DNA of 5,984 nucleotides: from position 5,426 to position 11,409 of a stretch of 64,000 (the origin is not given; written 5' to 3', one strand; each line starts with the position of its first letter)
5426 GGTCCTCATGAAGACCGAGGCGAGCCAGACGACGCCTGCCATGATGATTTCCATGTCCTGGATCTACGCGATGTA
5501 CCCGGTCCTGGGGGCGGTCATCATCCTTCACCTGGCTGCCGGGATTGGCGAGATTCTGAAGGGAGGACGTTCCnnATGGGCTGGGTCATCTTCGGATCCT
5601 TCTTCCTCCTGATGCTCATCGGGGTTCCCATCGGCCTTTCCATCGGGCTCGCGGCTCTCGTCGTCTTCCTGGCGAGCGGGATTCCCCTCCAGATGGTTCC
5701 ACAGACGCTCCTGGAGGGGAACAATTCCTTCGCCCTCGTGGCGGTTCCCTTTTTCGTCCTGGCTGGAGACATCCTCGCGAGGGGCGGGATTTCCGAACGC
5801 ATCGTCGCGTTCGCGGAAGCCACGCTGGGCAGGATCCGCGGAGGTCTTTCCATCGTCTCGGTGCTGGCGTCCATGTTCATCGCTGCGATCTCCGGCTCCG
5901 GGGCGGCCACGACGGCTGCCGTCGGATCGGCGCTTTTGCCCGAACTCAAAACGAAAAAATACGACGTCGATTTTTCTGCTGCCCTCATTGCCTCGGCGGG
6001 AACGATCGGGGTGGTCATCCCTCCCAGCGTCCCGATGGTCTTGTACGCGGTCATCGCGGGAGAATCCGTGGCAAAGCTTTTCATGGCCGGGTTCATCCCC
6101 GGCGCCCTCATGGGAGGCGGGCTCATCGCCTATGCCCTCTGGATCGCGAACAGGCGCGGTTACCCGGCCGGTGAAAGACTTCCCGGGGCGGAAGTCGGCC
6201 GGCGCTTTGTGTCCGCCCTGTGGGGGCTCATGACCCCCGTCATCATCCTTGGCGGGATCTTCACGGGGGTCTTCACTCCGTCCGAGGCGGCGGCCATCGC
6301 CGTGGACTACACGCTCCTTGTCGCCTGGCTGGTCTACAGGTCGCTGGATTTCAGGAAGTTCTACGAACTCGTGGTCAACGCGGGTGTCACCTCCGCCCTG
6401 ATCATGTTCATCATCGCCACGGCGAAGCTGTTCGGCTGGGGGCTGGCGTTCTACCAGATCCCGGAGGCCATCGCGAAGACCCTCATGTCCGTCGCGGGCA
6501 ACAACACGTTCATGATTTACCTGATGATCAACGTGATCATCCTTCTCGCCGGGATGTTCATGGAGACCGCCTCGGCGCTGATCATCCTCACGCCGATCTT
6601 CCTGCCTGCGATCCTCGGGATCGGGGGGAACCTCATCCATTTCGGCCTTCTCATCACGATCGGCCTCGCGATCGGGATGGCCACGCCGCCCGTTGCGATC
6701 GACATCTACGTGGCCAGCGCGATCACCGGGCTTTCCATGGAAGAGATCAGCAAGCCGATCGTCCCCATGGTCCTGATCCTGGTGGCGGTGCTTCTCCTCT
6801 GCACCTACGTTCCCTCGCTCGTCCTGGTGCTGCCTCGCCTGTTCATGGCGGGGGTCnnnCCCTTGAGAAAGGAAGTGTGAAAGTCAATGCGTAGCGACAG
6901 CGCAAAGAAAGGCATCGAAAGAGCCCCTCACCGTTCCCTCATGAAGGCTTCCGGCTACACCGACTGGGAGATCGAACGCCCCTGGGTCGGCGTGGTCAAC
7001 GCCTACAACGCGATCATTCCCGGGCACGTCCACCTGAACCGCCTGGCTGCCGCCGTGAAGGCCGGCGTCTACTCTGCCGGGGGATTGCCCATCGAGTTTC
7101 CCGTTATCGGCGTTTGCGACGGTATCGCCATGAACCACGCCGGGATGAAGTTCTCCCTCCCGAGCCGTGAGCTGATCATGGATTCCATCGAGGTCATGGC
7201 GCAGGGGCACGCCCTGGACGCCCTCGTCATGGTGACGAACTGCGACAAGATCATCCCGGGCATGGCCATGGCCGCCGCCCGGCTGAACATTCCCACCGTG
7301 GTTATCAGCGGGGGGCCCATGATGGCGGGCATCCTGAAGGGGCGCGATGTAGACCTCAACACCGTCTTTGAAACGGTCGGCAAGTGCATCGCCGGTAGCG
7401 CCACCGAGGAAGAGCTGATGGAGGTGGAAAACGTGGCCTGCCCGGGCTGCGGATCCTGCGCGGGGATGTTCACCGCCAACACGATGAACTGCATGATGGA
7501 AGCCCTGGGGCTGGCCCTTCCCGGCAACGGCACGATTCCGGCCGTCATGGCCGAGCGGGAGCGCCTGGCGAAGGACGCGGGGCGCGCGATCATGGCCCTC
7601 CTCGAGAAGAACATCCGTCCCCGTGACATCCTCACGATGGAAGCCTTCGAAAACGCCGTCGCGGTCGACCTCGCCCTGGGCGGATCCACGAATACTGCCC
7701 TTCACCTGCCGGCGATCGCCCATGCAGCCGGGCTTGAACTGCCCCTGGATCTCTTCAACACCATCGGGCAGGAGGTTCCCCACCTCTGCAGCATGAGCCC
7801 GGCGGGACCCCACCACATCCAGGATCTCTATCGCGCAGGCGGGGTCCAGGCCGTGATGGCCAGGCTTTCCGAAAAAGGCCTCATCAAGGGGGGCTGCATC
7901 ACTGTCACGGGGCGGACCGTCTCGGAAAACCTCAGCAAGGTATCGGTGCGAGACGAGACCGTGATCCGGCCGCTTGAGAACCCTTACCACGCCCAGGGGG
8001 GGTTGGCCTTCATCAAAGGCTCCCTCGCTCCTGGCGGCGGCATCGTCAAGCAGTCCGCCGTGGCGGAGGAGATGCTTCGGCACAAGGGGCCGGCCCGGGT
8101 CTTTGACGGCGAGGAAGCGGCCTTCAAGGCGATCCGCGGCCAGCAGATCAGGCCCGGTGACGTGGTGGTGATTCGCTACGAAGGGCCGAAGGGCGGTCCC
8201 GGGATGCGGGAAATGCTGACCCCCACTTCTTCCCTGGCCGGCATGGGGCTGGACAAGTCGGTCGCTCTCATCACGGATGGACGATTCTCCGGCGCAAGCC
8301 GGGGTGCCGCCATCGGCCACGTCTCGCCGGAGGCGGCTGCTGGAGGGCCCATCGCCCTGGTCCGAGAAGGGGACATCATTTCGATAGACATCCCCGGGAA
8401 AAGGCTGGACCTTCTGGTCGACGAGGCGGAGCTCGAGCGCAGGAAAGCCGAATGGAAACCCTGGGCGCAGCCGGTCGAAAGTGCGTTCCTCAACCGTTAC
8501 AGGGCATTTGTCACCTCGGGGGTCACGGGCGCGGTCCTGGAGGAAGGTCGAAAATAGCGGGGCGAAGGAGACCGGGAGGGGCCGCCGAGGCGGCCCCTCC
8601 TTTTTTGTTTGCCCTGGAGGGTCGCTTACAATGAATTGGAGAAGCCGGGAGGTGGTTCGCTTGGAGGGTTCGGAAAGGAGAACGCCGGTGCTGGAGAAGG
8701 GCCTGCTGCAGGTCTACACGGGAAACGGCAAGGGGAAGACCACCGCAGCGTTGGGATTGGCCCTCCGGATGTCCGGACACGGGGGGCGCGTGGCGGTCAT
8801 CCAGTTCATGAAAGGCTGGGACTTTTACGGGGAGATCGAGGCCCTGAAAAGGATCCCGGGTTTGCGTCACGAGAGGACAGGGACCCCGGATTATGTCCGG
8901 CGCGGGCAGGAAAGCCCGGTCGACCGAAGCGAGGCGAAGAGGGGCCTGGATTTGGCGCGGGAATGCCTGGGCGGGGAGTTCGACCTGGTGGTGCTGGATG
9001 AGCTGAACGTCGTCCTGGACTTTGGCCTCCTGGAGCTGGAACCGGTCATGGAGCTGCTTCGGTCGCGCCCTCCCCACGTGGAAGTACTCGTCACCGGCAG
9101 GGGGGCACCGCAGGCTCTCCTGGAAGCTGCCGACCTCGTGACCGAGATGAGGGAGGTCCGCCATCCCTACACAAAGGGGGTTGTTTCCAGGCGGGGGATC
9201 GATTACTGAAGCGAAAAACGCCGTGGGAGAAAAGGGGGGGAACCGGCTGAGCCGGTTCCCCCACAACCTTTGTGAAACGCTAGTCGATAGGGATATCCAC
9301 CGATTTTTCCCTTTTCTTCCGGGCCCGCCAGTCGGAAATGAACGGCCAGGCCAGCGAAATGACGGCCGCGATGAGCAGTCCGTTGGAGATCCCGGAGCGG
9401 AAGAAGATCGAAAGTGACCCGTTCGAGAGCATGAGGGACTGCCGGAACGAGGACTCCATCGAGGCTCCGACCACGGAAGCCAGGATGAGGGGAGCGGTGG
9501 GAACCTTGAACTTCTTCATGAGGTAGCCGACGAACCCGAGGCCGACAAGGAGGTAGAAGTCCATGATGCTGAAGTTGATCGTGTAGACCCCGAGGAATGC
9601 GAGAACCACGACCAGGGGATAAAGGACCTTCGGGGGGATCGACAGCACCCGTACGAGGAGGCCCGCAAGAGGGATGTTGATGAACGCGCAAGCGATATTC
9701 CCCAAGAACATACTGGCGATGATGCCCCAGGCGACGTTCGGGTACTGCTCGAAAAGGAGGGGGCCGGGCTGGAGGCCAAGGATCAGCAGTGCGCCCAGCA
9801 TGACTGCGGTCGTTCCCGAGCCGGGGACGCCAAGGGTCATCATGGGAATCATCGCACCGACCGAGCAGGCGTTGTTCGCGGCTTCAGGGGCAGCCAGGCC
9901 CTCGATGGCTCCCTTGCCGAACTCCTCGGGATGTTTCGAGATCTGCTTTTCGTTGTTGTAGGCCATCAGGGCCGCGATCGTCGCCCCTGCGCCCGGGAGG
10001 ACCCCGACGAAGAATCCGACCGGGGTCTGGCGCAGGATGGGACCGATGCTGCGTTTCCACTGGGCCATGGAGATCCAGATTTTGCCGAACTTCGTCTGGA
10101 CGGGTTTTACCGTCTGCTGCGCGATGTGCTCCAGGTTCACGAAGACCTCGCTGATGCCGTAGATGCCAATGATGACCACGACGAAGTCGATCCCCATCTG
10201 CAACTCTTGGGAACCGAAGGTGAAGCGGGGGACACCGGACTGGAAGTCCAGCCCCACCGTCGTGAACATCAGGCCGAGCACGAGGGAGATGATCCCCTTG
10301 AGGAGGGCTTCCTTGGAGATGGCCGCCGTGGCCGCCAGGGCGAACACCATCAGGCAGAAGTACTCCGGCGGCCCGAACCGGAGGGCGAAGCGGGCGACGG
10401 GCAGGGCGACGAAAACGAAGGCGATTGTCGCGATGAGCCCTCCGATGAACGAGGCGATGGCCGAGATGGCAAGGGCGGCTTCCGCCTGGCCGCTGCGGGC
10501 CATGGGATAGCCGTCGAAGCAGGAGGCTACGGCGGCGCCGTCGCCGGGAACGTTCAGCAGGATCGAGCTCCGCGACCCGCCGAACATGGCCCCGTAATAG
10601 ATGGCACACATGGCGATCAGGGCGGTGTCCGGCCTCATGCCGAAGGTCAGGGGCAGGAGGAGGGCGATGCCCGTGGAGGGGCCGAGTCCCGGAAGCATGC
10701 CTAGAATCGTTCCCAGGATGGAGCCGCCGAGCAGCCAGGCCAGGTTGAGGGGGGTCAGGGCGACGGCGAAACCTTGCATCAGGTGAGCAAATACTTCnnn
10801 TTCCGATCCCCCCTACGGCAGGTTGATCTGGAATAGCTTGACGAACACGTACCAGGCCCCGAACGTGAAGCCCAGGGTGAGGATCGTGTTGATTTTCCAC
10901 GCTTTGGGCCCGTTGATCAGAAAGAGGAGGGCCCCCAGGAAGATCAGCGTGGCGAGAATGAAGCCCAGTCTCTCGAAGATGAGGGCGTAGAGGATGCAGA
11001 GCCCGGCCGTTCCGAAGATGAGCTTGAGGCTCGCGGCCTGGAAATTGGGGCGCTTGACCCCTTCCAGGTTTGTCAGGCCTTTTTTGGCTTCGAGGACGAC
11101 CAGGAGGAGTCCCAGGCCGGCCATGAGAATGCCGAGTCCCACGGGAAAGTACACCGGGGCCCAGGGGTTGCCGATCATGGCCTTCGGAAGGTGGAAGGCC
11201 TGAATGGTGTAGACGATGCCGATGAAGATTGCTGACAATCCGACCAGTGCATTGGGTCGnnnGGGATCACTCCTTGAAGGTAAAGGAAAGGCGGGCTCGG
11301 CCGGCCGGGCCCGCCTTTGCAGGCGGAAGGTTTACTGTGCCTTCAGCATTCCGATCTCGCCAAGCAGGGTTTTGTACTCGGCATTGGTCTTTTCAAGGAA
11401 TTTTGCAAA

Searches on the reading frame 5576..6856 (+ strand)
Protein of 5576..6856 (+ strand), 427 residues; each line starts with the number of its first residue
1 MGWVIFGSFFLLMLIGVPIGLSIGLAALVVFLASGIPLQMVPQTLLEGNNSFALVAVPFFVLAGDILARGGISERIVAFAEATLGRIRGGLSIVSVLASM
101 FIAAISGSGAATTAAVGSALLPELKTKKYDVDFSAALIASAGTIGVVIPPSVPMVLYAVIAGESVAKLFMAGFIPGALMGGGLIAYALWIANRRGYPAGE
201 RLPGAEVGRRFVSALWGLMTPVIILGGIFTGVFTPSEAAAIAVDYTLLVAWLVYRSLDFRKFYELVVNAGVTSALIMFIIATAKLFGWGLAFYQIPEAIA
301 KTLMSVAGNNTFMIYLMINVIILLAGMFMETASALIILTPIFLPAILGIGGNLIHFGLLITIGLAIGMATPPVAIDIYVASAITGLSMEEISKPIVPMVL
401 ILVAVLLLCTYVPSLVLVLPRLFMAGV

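Call 45: search_protein_families(library=pfam, proteins=[window:5576-6856:+], max_evalue=0.00001)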
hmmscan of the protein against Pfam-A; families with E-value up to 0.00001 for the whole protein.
window:5576-6856:+ (427 aa): 1 family
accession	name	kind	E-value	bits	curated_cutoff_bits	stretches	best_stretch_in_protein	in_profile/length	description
PF06808.19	DctM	-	5.2e-115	385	23.8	1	6-414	1-412/413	Tripartite ATP-independent periplasmic transporter, DctM component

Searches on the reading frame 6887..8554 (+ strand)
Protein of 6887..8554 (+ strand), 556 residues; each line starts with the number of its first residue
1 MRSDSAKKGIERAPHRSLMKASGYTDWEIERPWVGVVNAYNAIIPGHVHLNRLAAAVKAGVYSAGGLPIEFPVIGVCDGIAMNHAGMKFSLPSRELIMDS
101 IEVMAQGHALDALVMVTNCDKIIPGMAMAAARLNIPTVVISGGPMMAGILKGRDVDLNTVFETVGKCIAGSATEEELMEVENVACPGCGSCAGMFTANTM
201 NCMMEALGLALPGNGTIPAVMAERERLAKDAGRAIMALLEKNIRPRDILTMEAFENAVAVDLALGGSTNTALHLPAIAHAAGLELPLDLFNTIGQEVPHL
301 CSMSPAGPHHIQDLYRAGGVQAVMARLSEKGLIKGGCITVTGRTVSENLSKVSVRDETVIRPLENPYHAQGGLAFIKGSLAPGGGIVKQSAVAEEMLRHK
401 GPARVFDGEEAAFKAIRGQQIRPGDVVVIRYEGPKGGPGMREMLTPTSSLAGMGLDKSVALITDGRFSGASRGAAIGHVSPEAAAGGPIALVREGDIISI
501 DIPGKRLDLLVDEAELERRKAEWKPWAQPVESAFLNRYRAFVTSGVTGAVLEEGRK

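Call 45: search_protein_families(library=pfam, proteins=[window:6887-8554:+], max_evalue=0.00001)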
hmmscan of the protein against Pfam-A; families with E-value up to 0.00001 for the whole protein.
window:6887-8554:+ (556 aa): 2 families
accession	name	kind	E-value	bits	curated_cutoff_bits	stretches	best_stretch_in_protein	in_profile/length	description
PF00920.27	ILVD_EDD_N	-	2.6e-137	457.7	27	1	31-348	1-316/316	Dihydroxy-acid/6-phosphogluconate dehydratase N-terminal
PF24877.1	ILV_EDD_C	-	3.9e-79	265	27.7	1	359-549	2-191/191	Dihydroxy-acid/6-phosphogluconate dehydratase C-terminal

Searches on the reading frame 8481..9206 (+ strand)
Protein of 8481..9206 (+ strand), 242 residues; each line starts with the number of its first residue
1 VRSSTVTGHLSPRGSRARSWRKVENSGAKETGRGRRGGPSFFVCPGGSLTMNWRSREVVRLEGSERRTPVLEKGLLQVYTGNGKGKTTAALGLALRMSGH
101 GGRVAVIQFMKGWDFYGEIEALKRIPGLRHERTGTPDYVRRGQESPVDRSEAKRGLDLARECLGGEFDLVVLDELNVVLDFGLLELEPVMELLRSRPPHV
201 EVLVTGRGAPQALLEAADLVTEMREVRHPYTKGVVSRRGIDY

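Call 45: search_protein_families(library=pfam, proteins=[window:8481-9206:+], max_evalue=0.00001)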
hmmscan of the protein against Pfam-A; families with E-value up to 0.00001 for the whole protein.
window:8481-9206:+ (242 aa): 1 family
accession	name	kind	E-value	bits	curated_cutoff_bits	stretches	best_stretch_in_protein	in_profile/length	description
PF02572.21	CobA_CobO_BtuR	-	3.5e-60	203.5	25.7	1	72-242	1-172/172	ATP:corrinoid adenosyltransferase BtuR/CobO/CobP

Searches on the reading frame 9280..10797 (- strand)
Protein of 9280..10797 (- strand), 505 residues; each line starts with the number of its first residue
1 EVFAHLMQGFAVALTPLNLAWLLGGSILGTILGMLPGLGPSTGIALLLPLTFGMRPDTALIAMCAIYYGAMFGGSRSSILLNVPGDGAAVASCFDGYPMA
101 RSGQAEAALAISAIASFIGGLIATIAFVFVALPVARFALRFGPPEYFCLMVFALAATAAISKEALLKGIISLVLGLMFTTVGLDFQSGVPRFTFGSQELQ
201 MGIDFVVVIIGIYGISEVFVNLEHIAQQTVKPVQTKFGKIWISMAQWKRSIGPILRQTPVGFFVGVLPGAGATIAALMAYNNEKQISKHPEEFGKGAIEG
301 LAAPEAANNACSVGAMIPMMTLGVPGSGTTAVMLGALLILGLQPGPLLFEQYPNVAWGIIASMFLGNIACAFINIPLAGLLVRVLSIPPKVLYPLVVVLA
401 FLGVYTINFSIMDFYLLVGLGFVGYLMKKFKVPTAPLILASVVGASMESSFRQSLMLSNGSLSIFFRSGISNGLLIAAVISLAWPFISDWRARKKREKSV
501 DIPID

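Call 45: search_protein_families(library=pfam, proteins=[window:9280-10797:-], max_evalue=0.00001)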
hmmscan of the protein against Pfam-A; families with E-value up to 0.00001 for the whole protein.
window:9280-10797:- (505 aa): 1 family
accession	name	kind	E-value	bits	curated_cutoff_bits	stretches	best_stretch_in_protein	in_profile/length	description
PF01970.21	TctA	-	3.1e-164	547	28.9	1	19-439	1-423/423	Tripartite tricarboxylate transporter TctA family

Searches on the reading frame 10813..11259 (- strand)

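Call 45: search_protein_families(library=pfam, proteins=[window:10813-11259:-], max_evalue=0.00001)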
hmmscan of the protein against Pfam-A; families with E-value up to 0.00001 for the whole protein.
window:10813-11259:- (148 aa): 1 family
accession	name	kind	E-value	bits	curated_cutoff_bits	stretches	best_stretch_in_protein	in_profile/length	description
PF07331.16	TctB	-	3.8e-20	72.9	29.1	1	8-148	5-137/137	Tripartite tricarboxylate transporter TctB family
